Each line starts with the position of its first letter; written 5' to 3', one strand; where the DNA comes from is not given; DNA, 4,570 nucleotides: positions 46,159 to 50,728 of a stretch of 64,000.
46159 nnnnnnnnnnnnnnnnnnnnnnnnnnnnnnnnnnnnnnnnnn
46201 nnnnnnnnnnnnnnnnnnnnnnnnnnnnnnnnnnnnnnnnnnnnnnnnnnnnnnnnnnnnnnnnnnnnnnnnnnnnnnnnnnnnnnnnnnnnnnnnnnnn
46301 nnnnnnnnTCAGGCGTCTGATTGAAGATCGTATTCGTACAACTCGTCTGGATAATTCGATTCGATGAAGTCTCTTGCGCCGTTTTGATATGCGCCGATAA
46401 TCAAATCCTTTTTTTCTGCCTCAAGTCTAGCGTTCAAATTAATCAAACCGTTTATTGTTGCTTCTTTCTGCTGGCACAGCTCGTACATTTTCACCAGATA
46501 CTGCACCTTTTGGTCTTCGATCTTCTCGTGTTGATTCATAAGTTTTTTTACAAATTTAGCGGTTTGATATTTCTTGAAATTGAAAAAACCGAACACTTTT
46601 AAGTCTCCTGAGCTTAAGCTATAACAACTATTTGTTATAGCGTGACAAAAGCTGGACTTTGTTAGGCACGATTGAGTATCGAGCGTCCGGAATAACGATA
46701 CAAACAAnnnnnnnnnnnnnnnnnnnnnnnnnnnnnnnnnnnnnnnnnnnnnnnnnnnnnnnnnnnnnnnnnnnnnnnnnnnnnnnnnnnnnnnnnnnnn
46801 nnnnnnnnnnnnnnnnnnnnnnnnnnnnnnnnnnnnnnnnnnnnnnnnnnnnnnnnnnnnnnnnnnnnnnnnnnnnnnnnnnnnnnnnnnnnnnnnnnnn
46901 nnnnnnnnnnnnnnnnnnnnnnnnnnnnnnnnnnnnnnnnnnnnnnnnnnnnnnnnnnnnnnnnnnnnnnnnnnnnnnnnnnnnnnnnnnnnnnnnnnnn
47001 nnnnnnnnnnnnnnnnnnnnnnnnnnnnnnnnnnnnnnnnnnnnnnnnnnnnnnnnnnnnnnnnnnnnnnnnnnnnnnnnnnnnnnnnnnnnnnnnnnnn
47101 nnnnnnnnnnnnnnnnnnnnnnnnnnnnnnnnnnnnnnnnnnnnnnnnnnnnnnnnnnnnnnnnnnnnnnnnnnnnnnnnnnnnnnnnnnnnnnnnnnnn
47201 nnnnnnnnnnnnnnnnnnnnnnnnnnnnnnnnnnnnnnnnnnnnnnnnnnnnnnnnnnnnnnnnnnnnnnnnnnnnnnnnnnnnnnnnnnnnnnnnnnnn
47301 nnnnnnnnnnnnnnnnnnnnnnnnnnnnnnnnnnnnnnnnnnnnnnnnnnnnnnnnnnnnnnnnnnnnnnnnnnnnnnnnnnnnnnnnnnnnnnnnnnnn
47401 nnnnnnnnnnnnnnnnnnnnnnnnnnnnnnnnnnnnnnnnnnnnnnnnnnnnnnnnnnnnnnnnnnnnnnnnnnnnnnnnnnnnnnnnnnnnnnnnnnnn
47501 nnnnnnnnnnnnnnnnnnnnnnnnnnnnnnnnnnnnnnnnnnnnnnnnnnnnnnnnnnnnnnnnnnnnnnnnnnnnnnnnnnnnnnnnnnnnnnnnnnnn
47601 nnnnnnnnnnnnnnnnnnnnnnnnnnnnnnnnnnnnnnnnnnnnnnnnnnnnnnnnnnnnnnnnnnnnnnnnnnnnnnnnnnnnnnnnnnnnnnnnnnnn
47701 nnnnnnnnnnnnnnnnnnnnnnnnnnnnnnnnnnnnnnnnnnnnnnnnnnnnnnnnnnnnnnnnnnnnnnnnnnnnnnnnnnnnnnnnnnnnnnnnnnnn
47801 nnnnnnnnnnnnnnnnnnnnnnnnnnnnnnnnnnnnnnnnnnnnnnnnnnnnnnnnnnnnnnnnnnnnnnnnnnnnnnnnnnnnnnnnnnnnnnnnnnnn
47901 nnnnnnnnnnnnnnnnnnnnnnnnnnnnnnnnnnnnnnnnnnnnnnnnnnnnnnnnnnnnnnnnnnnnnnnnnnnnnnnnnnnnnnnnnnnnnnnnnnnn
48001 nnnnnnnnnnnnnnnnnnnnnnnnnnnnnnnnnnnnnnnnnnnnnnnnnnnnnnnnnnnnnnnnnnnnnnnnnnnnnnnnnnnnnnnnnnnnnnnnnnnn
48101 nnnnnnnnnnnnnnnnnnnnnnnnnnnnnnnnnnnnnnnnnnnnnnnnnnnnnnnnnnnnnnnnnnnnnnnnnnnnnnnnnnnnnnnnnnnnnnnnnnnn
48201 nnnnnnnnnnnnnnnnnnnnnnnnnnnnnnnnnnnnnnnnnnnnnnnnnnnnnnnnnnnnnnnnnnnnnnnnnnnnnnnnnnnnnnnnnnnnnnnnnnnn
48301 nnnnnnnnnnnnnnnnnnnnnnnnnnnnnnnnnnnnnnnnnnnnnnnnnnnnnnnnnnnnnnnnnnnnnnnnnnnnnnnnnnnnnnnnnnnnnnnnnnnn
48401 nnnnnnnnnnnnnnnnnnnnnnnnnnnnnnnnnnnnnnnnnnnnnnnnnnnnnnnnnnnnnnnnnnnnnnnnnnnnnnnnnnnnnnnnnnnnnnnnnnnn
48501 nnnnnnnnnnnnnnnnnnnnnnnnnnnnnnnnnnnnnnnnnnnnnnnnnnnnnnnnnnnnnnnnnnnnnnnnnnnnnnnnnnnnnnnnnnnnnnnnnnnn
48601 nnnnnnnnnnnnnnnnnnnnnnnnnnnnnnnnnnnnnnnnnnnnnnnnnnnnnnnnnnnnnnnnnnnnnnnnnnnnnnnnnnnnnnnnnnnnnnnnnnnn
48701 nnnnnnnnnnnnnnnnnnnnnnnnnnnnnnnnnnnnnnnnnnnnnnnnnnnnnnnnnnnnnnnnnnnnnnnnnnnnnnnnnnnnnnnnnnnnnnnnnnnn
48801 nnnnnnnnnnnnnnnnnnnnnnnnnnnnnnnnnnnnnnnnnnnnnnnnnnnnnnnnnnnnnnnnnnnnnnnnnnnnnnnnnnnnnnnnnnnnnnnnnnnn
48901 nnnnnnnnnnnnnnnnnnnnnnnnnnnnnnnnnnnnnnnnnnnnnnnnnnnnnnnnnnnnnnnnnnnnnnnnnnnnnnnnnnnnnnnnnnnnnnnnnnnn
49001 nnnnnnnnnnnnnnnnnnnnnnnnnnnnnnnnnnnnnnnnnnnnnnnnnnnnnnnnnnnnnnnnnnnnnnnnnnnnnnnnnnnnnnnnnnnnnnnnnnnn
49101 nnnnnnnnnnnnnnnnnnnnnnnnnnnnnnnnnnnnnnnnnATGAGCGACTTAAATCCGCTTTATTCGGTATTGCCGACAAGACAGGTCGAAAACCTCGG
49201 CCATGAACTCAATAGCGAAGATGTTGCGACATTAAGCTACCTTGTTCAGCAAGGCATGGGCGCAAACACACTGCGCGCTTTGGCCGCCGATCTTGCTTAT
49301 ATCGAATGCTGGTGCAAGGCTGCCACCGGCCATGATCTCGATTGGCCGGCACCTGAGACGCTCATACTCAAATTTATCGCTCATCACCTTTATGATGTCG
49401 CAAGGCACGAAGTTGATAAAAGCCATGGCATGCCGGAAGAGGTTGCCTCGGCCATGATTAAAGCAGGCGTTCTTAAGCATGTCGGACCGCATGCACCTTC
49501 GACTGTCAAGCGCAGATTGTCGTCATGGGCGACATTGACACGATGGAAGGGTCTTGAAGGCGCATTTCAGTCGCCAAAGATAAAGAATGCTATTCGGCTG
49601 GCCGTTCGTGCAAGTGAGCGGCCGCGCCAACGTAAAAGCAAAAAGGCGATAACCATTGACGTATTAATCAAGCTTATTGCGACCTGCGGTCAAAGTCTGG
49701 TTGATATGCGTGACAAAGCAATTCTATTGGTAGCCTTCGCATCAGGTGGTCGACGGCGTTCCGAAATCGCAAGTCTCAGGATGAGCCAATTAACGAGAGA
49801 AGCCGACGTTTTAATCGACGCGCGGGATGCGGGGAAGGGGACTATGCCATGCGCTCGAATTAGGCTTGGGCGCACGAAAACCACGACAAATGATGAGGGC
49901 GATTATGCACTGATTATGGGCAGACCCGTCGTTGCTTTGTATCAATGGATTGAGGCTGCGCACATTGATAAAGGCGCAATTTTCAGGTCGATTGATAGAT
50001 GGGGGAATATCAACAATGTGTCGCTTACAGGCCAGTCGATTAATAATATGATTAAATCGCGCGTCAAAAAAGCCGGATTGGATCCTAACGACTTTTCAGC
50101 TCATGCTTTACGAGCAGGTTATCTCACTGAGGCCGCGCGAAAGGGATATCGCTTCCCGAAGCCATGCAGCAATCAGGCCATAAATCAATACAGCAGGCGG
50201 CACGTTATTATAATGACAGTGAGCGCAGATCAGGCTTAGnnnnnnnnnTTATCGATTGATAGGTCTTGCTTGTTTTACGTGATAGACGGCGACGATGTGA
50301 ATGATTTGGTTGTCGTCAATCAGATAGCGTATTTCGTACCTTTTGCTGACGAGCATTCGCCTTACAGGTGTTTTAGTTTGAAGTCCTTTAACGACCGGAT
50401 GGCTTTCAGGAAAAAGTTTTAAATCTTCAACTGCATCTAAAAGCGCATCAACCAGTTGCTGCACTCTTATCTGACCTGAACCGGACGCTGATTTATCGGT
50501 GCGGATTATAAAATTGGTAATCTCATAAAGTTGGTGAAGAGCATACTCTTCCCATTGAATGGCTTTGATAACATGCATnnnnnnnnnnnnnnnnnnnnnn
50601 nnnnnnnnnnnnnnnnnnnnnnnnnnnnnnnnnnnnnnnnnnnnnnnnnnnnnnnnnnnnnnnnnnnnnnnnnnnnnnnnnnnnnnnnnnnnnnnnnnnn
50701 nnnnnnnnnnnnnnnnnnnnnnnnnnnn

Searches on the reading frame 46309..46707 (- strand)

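Call 74: search_protein_families(library=pfam, proteins=[window:46309-46707:-], max_evalue=0.01)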
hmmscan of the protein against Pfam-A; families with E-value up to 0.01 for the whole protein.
window:46309-46707:- (132 aa): 1 family
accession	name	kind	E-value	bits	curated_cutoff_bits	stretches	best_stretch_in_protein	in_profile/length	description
PF25644.1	Seadorna_VP4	-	0.0024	16.6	27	1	48-113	92-158/627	Seadornavirus membrane penetration protein VP4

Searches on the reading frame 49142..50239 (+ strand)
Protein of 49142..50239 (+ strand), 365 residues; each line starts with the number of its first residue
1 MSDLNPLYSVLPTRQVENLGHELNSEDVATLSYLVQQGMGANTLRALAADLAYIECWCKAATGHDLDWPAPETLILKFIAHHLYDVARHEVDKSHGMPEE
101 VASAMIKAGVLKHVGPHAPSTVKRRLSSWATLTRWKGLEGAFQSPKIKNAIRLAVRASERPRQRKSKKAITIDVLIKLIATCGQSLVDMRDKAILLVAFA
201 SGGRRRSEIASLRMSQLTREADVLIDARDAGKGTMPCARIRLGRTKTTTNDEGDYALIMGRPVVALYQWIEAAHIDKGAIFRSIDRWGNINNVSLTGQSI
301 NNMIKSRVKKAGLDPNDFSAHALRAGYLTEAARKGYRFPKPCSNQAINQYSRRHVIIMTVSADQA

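Call 15: search_protein_families(library=phrogs, proteins=[window:49142-50239:+], max_evalue=0.00001)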
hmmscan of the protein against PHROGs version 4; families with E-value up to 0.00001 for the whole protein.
window:49142-50239:+ (365 aa): 2 families
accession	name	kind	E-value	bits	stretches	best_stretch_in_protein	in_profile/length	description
phrog_1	-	integration and excision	1.9e-13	51.5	1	115-335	222-410/611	integrase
phrog_216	-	integration and excision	8e-06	26.2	0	157-335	43-200/301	integrase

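Call 47: search_protein_families(library=pfam, proteins=[window:49142-50239:+], max_evalue=0.01)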
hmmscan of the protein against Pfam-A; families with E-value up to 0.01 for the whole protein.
window:49142-50239:+ (365 aa): 1 family
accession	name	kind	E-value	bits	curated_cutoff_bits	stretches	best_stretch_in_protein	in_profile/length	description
PF00589.27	Phage_integrase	-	9.2e-09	35.7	27.1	1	170-336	3-145/172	Phage integrase family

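Call 71: search_protein_families(library=ncbifam, proteins=[window:49142-50239:+], max_evalue=0.001)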
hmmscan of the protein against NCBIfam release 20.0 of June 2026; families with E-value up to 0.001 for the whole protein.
window:49142-50239:+ (365 aa): 4 families
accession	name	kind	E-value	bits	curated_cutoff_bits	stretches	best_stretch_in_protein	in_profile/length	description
NF001399.0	PRK00283.1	subfamily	4.1e-09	36.1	279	1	89-329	66-253/300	tyrosine recombinase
TIGR02224.1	recomb_XerC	equivalog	1.3e-08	34.6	335.15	1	37-223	11-161/295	tyrosine recombinase XerC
NF040815.2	recomb_XerA_Arch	equivalog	7.8e-08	32.2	220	0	262-336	164-231/263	site-specific tyrosine recombinase/integron integrase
TIGR02225.1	recomb_XerD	equivalog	1e-07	31.6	329.6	1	97-225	37-159/290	site-specific tyrosine recombinase XerD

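Call 77: search_dna_similar(query=window:49142-50236:+, collection=plasmids, mode=protein, max_rows=15, max_evalue=1e-10)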
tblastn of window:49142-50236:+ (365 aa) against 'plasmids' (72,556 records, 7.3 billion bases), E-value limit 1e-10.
Records with a match: 1137; places in all: 1359; records where one place covers at least 80% of the query: 832.
Best place of each record, by identity: <60% 1137.
By first word of the organism name: Rhizobium 238; Sinorhizobium 163; Agrobacterium 155; Pseudosulfitobacter 73; Pseudomonas 39; Bradyrhizobium 25; Komagataeibacter 18; Ensifer 17; Methylobacterium 16; Paracoccus 16; and 123 more.
By predicted mobility (MOB-suite, as given by PLSDB): conjugative 558; non-mobilizable 486; mobilizable 93.
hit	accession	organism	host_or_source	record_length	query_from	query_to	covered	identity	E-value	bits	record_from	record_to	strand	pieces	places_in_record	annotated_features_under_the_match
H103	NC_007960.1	Nitrobacter hamburgensis X14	-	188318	4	355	96%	56.4%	5e-122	394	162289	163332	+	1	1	none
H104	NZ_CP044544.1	Bradyrhizobium betae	Beta vulgaris,Cell culture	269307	4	355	96%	56.1%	5e-123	397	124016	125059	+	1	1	site-specific integrase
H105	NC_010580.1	Beijerinckia indica subsp. indica ATCC 9039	-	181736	4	355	96%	56.1%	1e-122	396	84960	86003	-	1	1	tyrosine-type recombinase/integrase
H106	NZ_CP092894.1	Agrobacterium tumefaciens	soil,soil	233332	3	355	97%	55.9%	1e-114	373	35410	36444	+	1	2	site-specific integrase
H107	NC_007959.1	Nitrobacter hamburgensis X14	-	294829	4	355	96%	56.2%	2e-97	381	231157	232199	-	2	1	none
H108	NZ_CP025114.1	Bradyrhizobium sp. SK17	whole organism,agricultural soil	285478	4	355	96%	55.8%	4e-122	394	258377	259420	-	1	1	site-specific integrase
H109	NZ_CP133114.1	Rhodopseudomonas sp. BAL398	Cell culture,surface waters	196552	4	355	96%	55.8%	5e-122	394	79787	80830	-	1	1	site-specific integrase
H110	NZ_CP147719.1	Bradyrhizobium sp. 2S1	-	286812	4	355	96%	55.5%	9e-121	390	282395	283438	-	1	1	site-specific integrase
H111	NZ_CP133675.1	Agrobacterium pusense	Vaccinium sp.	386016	3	355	97%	55.1%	4e-119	386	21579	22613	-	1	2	site-specific integrase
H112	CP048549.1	Agrobacterium tumefaciens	walnut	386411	3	355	97%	55.1%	7e-119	385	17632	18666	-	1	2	tyrosine-type recombinase/integrase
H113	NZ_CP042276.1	Agrobacterium tumefaciens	Juglans regia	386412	3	355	97%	55.1%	7e-119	385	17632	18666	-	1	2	tyrosine-type recombinase/integrase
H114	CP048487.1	Agrobacterium tumefaciens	walnut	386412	3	355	97%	55.1%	7e-119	385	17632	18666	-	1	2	tyrosine-type recombinase/integrase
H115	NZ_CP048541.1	Agrobacterium tumefaciens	walnut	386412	3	355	97%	55.1%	7e-119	385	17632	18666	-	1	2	tyrosine-type recombinase/integrase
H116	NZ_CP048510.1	Agrobacterium tumefaciens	walnut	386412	3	355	97%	55.1%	7e-119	385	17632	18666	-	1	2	tyrosine-type recombinase/integrase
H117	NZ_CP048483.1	Agrobacterium tumefaciens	walnut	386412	3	355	97%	55.1%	7e-119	385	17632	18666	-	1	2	tyrosine-type recombinase/integrase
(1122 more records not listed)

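Call 78: get_annotated_region(hit=H104, flank=2500)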
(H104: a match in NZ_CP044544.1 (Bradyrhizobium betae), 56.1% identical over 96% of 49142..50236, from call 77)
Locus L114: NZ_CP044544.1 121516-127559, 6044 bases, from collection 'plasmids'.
description: Bradyrhizobium betae strain PL7HG1 plasmid pBbPL7HG1, complete sequence
organism: Bradyrhizobium betae (NCBI taxid 244734)
taxonomy: Bacteria; Pseudomonadota; Alphaproteobacteria; Hyphomicrobiales; Nitrobacteraceae; Bradyrhizobium; Bradyrhizobium betae
host: -; source: Beta vulgaris,Cell culture; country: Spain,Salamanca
typing (MOB-suite, as given by PLSDB): conjugative; relaxase MOBP; mating-pair formation MPF_T
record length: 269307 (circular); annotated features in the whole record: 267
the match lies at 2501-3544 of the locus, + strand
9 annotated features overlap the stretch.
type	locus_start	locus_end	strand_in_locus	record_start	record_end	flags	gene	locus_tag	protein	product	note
CDS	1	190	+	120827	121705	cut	-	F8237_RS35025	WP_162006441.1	TniB family NTP-binding protein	-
CDS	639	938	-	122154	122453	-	-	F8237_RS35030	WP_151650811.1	prevent-host-death protein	-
CDS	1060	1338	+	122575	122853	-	-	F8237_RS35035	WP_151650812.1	type II toxin-antitoxin system Phd/YefM family antitoxin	-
CDS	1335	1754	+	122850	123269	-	-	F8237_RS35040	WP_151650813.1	type II toxin-antitoxin system VapC family toxin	-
CDS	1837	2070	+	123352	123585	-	-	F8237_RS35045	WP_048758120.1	DUF433 domain-containing protein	-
CDS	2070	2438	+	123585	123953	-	-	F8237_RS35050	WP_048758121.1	DUF5615 family PIN-like protein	-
CDS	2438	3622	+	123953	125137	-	-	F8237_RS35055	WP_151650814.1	site-specific integrase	GO:0015074 - DNA integration [Evidence IEA]; GO:0006310 - DNA recombination [Evidence IEA]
CDS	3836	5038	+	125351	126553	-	repA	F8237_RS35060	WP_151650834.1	plasmid partitioning protein RepA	-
CDS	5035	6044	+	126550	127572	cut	repB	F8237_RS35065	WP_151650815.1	plasmid partitioning protein RepB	-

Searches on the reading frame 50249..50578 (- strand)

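Call 90: search_protein_families(library=pfam, proteins=[window:50249-50578:-], max_evalue=0.01)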
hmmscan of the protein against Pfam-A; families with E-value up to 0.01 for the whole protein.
window:50249-50578:- (109 aa): 1 family
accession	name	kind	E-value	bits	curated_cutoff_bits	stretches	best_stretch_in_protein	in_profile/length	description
PF05016.21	ParE_toxin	-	4.8e-07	30.7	23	1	8-103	2-87/89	ParE toxin of type II toxin-antitoxin system, parDE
